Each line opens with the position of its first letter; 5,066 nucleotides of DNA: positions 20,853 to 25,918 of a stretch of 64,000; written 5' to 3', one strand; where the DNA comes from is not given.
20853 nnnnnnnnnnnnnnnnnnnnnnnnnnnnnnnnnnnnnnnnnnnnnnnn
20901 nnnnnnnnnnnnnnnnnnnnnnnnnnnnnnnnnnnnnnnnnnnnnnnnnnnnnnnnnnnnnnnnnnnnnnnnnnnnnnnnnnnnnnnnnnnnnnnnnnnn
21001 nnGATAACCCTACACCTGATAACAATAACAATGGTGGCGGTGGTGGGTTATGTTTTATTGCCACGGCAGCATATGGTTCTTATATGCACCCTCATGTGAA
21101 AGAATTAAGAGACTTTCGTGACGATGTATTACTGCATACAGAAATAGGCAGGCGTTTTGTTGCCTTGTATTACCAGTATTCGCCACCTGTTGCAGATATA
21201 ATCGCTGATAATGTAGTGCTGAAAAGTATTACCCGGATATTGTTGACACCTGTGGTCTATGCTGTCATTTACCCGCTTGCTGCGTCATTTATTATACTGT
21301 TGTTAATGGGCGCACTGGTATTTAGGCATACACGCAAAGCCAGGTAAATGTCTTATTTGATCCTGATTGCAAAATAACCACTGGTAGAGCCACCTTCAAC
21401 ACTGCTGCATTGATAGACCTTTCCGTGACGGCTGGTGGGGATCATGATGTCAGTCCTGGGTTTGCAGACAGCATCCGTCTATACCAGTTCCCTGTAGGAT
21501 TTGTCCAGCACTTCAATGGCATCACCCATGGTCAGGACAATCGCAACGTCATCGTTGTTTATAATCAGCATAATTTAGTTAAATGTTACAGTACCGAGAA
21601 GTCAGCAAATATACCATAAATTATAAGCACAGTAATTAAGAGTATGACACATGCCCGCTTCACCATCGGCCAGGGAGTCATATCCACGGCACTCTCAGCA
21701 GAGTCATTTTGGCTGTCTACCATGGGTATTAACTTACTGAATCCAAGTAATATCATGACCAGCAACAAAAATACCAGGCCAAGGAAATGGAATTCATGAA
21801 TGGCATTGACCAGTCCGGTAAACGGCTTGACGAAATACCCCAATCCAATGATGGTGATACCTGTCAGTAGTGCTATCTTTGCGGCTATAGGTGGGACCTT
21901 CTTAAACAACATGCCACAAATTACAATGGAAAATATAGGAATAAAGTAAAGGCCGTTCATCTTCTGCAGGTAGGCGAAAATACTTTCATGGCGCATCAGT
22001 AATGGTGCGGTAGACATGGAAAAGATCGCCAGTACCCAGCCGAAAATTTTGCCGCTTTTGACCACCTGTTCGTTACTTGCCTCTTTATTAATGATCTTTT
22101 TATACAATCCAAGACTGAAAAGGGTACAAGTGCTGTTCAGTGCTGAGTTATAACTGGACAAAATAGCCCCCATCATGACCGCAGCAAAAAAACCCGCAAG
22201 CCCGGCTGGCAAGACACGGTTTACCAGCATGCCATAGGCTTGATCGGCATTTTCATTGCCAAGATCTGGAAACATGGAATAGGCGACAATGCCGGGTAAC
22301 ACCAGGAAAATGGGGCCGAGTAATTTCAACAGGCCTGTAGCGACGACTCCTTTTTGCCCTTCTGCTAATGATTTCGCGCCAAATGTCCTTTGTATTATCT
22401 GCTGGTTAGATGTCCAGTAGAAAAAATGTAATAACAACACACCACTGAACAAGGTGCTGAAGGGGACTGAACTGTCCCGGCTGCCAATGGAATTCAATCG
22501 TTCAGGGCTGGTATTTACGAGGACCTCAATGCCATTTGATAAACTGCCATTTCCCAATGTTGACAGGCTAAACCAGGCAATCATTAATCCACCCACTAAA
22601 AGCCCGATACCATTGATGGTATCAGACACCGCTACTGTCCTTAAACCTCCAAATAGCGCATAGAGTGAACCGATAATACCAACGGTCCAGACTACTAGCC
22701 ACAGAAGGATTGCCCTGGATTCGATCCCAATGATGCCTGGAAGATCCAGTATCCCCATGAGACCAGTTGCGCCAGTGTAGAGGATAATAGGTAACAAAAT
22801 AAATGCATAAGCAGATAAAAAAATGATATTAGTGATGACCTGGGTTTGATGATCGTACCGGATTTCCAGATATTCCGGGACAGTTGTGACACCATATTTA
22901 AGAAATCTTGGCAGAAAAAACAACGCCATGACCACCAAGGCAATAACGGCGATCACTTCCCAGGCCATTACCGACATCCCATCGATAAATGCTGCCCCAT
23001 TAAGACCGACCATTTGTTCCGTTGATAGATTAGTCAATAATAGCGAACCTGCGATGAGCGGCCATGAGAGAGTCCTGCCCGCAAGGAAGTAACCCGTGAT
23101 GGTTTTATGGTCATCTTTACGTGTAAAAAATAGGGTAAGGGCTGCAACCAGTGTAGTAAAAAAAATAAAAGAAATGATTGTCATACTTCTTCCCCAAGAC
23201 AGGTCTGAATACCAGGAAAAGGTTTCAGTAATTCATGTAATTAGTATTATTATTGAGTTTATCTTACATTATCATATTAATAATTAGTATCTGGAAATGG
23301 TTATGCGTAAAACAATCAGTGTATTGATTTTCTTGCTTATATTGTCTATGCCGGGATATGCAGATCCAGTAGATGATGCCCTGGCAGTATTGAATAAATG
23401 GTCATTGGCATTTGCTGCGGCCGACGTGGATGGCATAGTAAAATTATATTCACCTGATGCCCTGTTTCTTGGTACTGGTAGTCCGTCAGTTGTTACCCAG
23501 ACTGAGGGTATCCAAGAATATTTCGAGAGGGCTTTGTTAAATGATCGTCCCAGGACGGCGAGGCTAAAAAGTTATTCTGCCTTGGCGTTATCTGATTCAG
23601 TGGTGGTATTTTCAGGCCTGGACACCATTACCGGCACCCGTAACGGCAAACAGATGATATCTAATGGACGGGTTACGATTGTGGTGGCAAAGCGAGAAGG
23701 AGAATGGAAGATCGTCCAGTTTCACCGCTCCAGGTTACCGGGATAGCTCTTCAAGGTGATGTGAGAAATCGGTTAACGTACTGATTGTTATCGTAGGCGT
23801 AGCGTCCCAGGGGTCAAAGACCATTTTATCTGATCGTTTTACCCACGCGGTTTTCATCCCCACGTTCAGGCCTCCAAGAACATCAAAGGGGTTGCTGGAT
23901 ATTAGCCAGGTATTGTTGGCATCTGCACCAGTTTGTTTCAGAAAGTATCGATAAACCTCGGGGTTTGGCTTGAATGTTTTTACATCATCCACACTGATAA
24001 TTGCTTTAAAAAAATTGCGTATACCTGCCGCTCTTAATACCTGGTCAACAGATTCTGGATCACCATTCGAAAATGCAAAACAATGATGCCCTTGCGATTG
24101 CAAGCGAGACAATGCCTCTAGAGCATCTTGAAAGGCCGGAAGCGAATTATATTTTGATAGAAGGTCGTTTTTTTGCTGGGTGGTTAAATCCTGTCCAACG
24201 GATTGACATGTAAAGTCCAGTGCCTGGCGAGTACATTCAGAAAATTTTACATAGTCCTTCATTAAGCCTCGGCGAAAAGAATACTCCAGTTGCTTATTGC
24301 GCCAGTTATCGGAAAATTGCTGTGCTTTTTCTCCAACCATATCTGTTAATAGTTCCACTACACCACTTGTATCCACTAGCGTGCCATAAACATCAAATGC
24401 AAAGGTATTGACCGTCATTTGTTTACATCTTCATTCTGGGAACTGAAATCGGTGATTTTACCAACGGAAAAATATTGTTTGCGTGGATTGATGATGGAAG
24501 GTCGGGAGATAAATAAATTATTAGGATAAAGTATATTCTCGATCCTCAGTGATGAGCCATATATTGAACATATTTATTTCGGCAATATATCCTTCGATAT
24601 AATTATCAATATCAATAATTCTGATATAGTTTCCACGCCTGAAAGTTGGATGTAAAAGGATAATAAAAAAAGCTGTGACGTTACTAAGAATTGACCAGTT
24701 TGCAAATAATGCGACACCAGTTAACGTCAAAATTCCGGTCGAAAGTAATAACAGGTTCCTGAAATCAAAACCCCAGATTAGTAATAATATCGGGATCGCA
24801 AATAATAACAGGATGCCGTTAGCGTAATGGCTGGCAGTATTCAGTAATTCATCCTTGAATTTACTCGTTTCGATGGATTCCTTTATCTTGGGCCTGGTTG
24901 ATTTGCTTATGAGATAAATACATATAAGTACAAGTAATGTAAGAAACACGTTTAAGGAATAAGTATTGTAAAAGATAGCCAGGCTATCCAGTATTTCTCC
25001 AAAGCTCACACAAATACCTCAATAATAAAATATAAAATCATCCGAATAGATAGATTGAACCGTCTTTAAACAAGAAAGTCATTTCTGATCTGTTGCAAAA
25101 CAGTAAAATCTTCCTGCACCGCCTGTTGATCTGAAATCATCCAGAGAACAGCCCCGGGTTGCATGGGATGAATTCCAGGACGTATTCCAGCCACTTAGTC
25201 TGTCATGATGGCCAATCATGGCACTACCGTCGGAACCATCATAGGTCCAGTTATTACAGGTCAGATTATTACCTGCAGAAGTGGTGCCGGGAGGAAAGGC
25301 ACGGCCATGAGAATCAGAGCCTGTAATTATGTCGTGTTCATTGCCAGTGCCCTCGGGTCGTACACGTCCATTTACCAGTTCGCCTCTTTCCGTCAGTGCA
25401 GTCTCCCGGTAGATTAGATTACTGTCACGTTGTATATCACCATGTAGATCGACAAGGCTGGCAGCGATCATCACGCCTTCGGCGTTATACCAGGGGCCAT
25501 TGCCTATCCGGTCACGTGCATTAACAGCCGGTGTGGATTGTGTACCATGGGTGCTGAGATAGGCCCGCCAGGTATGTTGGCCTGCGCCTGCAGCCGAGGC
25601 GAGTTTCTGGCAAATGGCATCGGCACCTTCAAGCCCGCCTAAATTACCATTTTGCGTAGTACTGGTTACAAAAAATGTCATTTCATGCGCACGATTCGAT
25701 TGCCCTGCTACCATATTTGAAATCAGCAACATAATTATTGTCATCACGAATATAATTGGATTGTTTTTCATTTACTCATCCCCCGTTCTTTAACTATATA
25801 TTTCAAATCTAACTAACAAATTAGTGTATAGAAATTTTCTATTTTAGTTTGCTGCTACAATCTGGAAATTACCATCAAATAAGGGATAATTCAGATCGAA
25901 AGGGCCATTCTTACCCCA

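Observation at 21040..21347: Candidate undescribed C-terminal sorting/anchoring module: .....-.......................hydrophobic helix-RHTRKAR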

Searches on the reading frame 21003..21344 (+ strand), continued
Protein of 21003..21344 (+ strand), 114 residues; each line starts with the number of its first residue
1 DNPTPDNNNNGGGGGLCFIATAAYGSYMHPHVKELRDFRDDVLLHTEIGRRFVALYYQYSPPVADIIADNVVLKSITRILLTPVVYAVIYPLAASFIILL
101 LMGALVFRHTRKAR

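Call 82: get_annotated_region(hit=H35, flank=3000)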
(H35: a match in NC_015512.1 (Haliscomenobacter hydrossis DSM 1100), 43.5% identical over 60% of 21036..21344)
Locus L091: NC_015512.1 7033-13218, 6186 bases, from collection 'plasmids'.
description: Haliscomenobacter hydrossis DSM 1100 plasmid pHALHY02, complete sequence
organism: Haliscomenobacter hydrossis DSM 1100 (NCBI taxid 760192)
taxonomy: Bacteria; Bacteroidota; Saprospiria; Saprospirales; Haliscomenobacteraceae; Haliscomenobacter; Haliscomenobacter hydrossis; Haliscomenobacter hydrossis DSM 1100
host: -; source: activated sludge; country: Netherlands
typing (MOB-suite, as given by PLSDB): non-mobilizable; replicon rep_cluster_1690
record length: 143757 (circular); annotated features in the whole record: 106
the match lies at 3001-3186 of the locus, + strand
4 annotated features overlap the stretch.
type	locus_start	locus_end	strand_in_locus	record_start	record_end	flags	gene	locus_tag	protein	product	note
CDS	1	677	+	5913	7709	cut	-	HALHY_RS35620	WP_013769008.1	WD40 repeat domain-containing protein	-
CDS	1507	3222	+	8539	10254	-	-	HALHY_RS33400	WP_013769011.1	CFI-box-CTERM domain-containing protein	-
CDS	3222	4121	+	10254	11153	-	-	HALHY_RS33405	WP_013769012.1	septum formation initiator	-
CDS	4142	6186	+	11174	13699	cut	-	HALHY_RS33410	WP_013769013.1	Hsp70 family protein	-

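Call 83: get_annotated_region(hit=H29, flank=3000)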
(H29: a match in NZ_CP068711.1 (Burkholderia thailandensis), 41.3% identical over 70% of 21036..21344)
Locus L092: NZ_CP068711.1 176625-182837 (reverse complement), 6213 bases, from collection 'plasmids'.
description: Burkholderia thailandensis strain AW34-19p plasmid p1, complete sequence
organism: Burkholderia thailandensis (NCBI taxid 57975)
taxonomy: Bacteria; Pseudomonadota; Betaproteobacteria; Burkholderiales; Burkholderiaceae; Burkholderia; Burkholderia thailandensis
host: -; source: soil; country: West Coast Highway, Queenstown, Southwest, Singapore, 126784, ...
typing (MOB-suite, as given by PLSDB): non-mobilizable; mating-pair formation MPF_F
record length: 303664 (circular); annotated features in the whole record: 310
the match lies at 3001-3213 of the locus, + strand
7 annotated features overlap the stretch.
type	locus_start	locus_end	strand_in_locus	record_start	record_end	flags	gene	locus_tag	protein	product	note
CDS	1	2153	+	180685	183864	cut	-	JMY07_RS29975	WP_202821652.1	conjugal transfer protein TraG N-terminal domain-containing protein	-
CDS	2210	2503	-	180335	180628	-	-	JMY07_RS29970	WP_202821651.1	hypothetical protein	-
CDS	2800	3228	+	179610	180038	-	-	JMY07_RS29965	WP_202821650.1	CFI-box-CTERM domain-containing protein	-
CDS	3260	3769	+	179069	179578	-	-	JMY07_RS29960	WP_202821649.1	hypothetical protein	-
CDS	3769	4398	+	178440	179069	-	-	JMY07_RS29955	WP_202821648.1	phospholipase D family protein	-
CDS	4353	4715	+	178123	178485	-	-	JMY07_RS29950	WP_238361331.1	hypothetical protein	-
CDS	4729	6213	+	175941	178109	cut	-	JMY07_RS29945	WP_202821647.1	zeta toxin family protein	-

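Call 86: get_annotated_region(hit=H76, flank=2500)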
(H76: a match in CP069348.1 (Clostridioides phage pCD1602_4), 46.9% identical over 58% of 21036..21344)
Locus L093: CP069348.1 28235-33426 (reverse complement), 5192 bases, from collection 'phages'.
description: Clostridioides phage pCD1602_4, complete sequence.
organism: Clostridioides phage pCD1602_4 (NCBI taxid 2801346)
taxonomy: Viruses; Duplodnaviria; Heunggongvirae; Uroviricota; Caudoviricetes
host: -; source: water; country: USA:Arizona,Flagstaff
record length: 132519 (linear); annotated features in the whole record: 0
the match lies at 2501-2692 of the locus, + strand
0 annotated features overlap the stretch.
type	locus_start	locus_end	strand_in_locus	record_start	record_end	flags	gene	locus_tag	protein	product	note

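Call 87: search_protein_families(library=pfam, proteins=[L091:1507-3219:+, L089:706-3249:+, L090:2740-3750:+, L092:2800-3225:+, L087:4523-5047:+, L086:1807-2298:+, L085:4853-5419:+, L085:4248-4850:+, L092:3260-3766:+], max_evalue=0.01)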
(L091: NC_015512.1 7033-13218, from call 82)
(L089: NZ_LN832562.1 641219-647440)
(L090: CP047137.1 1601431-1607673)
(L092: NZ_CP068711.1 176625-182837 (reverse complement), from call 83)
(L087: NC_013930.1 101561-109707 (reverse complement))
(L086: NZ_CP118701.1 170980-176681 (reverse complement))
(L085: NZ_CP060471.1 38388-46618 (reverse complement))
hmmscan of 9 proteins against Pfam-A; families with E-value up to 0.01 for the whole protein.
L091:1507-3219:+ (571 aa): 0 families

L089:706-3249:+ (848 aa): 1 family
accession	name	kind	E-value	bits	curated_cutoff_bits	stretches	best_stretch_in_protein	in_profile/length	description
PF00353.25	HemolysinCabind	-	1.3e-15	57.4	23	2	487-517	6-36/36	RTX calcium-binding nonapeptide repeat (4 copies)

L090:2740-3750:+ (337 aa): 0 families

L092:2800-3225:+ (142 aa): 0 families

L087:4523-5047:+ (175 aa): 1 family
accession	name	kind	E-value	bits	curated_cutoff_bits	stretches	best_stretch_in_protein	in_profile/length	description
PF12705.13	PDDEXK_1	-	2.2e-05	24.9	22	1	21-171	96-247/247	PD-(D/E)XK nuclease superfamily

L086:1807-2298:+ (164 aa): 2 families
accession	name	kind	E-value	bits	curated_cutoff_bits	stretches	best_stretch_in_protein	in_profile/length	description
PF12705.13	PDDEXK_1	-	5.7e-06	26.9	22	1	17-163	101-247/247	PD-(D/E)XK nuclease superfamily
PF01930.23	Cas_Cas4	-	0.0045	17.5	22.7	1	32-163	34-159/160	Domain of unknown function DUF83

L085:4853-5419:+ (189 aa): 1 family
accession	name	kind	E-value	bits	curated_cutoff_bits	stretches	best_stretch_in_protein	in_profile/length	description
PF12705.13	PDDEXK_1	-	4e-05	24.1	22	1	48-185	110-247/247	PD-(D/E)XK nuclease superfamily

L085:4248-4850:+ (201 aa): 0 families

L092:3260-3766:+ (169 aa): 0 families

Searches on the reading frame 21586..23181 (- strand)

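Call 13: search_protein_families(library=pfam, proteins=[window:21586-23181:-], max_evalue=0.001)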
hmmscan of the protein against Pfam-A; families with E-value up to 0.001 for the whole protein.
window:21586-23181:- (531 aa): 1 family
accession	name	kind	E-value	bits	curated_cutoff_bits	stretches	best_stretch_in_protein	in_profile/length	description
PF00474.23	SSF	-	2e-45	155.8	22.8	1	31-439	1-404/406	Sodium:solute symporter family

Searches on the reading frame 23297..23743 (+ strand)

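Call 13: search_protein_families(library=pfam, proteins=[window:23297-23743:+], max_evalue=0.001)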
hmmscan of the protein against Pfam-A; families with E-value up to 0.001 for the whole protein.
window:23297-23743:+ (149 aa): 5 families
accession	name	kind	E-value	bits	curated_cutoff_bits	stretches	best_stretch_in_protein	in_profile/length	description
PF13474.12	SnoaL_3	-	4.9e-16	59.6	22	1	30-145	3-117/121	SnoaL-like domain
PF08332.16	CaMKII_AD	-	1.3e-12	48.4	22.1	1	28-147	5-127/128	Calcium/calmodulin dependent protein kinase II association domain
PF14534.12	DUF4440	-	9.6e-12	45.7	25.2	1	30-139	3-107/107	Domain of unknown function (DUF4440)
PF12680.13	SnoaL_2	-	1.9e-06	28.8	27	1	37-137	6-99/102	SnoaL-like domain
PF13577.12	SnoaL_4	-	3.6e-05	24.2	24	1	31-141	12-124/126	SnoaL-like domain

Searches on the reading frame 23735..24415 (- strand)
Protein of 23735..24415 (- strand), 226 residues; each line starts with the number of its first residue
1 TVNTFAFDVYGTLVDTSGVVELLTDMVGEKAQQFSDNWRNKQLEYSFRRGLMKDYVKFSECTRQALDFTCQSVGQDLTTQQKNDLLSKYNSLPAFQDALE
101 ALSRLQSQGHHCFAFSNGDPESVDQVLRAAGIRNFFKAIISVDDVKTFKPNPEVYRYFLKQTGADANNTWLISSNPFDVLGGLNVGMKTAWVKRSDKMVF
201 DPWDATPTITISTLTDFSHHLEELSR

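Call 13: search_protein_families(library=pfam, proteins=[window:23735-24415:-], max_evalue=0.001)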
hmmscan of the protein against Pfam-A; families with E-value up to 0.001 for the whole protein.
window:23735-24415:- (226 aa): 3 families
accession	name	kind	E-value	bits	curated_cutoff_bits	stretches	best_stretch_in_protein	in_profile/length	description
PF00702.32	Hydrolase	-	1.7e-23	84.4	26.4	1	3-186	2-191/191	haloacid dehalogenase-like hydrolase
PF13419.12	HAD_2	-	3e-20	73.5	23.8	1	7-192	3-178/178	Haloacid dehalogenase-like hydrolase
PF13242.12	Hydrolase_like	-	2.5e-07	30.9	22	1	149-197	4-53/75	HAD-hyrolase-like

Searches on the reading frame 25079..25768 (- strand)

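Call 13: search_protein_families(library=pfam, proteins=[window:25079-25768:-], max_evalue=0.001)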
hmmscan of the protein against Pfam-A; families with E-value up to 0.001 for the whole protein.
window:25079-25768:- (229 aa): 1 family
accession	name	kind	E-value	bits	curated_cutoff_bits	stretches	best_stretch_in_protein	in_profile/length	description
PF07588.17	DUF1554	-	2.6e-06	27.8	27.5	1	37-75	2-40/136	Protein of unknown function (DUF1554)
